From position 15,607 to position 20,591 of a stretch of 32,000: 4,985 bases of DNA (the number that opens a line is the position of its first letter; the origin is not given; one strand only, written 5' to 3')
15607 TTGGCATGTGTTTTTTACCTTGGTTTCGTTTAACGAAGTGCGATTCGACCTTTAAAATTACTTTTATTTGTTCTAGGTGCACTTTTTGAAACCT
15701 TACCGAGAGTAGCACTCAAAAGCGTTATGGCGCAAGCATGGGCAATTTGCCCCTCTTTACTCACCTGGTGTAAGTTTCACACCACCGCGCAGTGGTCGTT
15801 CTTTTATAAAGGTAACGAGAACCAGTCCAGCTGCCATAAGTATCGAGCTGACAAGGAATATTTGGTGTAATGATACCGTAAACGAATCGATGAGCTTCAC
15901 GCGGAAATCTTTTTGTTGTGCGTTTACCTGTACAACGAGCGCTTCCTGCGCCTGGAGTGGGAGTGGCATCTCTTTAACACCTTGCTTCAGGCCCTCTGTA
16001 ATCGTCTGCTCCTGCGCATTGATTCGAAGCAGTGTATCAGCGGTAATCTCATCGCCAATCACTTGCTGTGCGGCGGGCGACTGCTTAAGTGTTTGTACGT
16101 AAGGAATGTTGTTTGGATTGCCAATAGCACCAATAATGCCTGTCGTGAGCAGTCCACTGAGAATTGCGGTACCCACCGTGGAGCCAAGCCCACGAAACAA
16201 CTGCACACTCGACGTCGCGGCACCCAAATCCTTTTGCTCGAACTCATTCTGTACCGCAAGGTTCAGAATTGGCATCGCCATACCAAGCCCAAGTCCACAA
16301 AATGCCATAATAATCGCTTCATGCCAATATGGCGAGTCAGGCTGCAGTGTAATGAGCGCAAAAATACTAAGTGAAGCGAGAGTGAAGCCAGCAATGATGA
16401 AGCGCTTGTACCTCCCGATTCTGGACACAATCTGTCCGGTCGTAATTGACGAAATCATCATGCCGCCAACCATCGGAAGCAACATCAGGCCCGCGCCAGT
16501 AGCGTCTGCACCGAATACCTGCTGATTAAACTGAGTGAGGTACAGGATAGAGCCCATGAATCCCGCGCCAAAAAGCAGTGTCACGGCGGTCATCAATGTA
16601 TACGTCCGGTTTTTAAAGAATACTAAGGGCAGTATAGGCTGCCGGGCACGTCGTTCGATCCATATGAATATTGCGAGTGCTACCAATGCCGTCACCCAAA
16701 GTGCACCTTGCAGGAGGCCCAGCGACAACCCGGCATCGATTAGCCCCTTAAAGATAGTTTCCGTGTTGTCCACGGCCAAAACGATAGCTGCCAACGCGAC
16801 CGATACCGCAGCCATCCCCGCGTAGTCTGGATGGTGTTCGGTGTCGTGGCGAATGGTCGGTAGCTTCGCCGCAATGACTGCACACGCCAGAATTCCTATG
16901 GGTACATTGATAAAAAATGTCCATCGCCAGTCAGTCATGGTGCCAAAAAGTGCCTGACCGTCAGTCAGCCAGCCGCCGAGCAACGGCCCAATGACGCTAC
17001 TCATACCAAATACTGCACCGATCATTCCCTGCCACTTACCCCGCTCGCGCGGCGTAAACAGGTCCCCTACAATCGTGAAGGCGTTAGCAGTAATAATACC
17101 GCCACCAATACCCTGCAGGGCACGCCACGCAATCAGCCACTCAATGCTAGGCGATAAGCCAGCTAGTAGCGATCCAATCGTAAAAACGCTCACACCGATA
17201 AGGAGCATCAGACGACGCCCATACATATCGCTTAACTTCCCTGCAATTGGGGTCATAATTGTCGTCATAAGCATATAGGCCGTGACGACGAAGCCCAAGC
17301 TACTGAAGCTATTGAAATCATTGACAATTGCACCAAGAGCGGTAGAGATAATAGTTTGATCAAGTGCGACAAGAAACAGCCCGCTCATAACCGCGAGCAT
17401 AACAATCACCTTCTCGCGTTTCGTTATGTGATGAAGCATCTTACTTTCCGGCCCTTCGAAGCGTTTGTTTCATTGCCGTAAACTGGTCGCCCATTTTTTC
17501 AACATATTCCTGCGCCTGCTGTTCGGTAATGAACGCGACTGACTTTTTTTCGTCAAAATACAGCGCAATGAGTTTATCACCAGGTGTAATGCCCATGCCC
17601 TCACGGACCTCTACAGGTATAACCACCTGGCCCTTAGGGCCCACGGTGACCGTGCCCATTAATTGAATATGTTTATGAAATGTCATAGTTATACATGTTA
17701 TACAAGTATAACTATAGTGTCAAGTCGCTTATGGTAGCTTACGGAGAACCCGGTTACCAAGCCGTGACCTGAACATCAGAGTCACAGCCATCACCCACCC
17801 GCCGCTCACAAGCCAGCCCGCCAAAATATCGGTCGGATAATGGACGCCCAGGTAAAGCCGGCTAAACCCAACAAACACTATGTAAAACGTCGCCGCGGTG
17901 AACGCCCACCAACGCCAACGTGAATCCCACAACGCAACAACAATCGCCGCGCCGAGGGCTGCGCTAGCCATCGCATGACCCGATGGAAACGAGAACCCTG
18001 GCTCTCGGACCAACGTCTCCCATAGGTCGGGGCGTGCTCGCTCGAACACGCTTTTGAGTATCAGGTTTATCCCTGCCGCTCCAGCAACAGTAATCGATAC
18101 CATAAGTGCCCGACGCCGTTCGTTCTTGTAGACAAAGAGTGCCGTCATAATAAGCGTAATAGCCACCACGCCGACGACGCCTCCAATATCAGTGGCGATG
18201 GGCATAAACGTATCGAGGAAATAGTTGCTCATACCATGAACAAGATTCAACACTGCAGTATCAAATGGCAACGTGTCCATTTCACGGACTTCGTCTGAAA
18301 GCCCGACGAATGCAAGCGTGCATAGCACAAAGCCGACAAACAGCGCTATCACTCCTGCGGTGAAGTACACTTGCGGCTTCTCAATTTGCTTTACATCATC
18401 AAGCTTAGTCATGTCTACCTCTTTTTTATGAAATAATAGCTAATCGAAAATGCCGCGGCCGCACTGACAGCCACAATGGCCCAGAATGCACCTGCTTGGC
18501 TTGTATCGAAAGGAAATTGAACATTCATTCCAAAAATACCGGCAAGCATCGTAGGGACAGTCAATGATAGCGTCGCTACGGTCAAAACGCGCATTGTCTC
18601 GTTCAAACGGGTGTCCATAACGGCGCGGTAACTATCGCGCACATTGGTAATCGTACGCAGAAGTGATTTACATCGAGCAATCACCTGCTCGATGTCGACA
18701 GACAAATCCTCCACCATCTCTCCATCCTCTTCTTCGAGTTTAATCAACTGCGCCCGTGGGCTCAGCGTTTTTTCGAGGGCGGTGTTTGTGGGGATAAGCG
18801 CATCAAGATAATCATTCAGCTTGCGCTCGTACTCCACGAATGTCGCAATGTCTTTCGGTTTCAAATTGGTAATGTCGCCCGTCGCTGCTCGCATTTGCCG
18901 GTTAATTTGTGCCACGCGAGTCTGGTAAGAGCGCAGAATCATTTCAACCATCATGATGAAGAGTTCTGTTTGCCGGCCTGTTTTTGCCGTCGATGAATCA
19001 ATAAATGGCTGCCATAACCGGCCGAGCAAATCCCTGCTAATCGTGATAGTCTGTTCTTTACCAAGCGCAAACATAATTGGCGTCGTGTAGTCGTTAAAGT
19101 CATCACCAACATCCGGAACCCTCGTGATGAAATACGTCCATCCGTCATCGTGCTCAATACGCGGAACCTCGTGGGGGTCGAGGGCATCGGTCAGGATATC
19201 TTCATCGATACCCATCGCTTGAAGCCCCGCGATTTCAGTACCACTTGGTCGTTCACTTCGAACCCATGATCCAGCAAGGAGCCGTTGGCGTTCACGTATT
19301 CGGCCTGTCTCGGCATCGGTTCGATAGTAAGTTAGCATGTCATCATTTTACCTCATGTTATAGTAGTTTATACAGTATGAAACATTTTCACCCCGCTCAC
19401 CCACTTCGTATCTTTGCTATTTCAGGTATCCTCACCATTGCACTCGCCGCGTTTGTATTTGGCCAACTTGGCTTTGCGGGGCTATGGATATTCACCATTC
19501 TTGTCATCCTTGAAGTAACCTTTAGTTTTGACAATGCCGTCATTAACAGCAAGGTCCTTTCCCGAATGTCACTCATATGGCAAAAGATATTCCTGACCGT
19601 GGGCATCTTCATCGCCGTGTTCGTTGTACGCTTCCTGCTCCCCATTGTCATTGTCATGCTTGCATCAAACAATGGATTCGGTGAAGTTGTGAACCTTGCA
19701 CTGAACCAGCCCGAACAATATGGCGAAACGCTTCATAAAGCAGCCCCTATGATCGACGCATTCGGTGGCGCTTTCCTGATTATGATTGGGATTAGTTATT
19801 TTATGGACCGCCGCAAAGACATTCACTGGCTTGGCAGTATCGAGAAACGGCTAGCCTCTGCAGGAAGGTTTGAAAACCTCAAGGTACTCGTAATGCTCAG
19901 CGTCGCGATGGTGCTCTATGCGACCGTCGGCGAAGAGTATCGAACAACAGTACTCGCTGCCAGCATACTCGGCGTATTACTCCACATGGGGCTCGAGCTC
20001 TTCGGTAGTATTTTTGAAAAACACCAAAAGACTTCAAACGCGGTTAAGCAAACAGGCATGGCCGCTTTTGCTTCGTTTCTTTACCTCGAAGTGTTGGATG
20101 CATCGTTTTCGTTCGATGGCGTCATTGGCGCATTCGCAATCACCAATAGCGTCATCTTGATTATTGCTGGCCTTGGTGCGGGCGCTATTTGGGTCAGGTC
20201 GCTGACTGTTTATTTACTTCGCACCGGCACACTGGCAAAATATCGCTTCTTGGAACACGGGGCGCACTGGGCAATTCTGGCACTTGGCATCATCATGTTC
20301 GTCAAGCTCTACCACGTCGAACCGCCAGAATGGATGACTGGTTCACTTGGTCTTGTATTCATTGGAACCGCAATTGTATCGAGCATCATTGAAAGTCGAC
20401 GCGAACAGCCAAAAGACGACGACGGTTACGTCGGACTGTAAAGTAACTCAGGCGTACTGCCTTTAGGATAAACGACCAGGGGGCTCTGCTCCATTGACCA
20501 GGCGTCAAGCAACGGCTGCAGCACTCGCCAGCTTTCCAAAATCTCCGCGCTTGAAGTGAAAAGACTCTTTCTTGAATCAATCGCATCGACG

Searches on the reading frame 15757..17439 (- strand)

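Call 45: search_protein_families(library=pfam, proteins=[window:15757-17439:-], max_evalue=0.001)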
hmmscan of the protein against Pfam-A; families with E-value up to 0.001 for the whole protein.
window:15757-17439:- (560 aa): 3 families
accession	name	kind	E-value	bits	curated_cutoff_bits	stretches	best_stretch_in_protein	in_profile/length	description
PF07690.21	MFS_1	-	6.9e-58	196.6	33.4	1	18-424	2-347/347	Major Facilitator Superfamily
PF00083.30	Sugar_tr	-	1.8e-12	47.4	22.3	1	46-189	46-188/452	Sugar (and other) transporter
PF12832.13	MFS_1_like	-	1.6e-06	27.8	25.2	1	46-162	247-365/373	MFS_1 like family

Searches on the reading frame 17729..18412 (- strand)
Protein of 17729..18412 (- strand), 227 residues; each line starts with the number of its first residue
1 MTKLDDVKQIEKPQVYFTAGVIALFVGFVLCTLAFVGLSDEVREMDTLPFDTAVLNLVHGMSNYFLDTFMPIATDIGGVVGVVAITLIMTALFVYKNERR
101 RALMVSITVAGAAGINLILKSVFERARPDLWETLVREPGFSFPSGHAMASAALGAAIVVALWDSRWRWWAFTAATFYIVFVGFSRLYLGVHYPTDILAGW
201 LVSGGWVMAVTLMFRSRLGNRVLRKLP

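Call 45: search_protein_families(library=pfam, proteins=[window:17729-18412:-], max_evalue=0.001)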
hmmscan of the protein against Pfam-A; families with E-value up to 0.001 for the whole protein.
window:17729-18412:- (227 aa): 2 families
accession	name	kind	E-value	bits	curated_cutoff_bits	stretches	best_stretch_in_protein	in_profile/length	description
PF01569.27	PAP2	-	6.8e-22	78.1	27.2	1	105-215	5-126/130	PAP2 superfamily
PF14378.12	PAP2_3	-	8.6e-08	32.6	27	1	133-205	118-186/190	PAP2 superfamily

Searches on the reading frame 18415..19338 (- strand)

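Call 45: search_protein_families(library=pfam, proteins=[window:18415-19338:-], max_evalue=0.001)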
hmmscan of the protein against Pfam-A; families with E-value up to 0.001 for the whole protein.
window:18415-19338:- (307 aa): 1 family
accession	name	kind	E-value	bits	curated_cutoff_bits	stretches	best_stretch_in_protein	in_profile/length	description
PF01544.23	CorA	-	4e-39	135.1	27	1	24-306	5-292/292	CorA-like Mg2+ transporter protein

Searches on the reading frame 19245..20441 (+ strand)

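Call 47: search_protein_families(library=pfam, proteins=[window:19245-20441:+], max_evalue=5)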
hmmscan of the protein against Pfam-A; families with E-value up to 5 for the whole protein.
window:19245-20441:+ (398 aa): 2 families
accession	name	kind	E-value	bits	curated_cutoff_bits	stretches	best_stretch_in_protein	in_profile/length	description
PF04332.21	DUF475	-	1.2e-97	327.7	27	1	95-386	1-292/293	Protein of unknown function (DUF475)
PF03741.22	TerC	-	6.6e-15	55.7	27.8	1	86-354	3-177/178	Integral membrane protein TerC family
